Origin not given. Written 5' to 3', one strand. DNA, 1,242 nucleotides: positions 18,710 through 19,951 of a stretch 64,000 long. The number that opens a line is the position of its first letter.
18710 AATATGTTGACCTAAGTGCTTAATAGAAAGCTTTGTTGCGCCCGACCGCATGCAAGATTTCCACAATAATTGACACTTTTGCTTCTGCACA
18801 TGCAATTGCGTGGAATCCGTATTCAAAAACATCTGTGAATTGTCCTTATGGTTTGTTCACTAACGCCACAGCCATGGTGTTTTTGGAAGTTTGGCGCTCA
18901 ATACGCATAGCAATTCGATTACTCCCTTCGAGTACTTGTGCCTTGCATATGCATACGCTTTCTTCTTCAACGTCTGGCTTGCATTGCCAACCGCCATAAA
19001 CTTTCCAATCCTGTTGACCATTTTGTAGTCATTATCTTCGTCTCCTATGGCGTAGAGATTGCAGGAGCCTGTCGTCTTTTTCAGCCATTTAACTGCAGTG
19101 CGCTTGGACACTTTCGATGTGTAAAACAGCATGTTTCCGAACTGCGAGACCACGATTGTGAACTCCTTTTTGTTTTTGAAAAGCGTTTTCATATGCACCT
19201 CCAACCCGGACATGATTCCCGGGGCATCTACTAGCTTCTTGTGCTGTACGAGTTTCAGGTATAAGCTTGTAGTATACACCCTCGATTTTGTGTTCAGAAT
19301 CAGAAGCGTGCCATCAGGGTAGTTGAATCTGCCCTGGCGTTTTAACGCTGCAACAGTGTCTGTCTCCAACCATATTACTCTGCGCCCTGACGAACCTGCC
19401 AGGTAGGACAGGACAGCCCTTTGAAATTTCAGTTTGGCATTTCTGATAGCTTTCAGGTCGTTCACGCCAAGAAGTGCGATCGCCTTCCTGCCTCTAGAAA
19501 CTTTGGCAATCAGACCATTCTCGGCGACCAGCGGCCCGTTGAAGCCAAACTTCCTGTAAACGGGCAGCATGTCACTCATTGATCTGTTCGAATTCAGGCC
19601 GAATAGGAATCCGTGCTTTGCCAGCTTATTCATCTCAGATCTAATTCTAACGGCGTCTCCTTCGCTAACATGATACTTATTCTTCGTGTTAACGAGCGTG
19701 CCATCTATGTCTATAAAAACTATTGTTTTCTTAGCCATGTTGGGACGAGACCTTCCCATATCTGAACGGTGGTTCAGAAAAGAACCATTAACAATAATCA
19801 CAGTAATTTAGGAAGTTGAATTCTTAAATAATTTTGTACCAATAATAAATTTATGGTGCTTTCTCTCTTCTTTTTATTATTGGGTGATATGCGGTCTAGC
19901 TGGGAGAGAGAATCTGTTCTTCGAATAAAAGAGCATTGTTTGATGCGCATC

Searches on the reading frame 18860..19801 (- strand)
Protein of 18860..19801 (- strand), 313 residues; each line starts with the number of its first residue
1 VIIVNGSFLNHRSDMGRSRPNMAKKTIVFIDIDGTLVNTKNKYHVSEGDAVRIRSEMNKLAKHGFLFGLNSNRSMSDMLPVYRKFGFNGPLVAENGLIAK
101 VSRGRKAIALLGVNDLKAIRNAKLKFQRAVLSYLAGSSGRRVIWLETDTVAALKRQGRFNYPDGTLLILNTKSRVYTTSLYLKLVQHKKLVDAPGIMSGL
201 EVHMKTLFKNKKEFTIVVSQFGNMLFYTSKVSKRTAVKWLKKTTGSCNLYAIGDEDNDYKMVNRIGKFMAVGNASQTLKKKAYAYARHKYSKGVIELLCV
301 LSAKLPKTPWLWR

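Call 57: search_protein_families(library=pfam, proteins=[window:18860-19801:-], max_evalue=0.001)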
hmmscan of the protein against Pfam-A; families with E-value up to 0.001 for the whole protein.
window:18860-19801:- (313 aa): 2 families
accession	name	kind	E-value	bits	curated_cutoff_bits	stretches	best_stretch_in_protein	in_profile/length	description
PF08282.18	Hydrolase_3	-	3.8e-25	89.5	20.9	1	28-297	1-254/255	haloacid dehalogenase-like hydrolase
PF05116.19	S6PP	-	0.00033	20.7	20.3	0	206-290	139-234/247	Sucrose-6F-phosphate phosphohydrolase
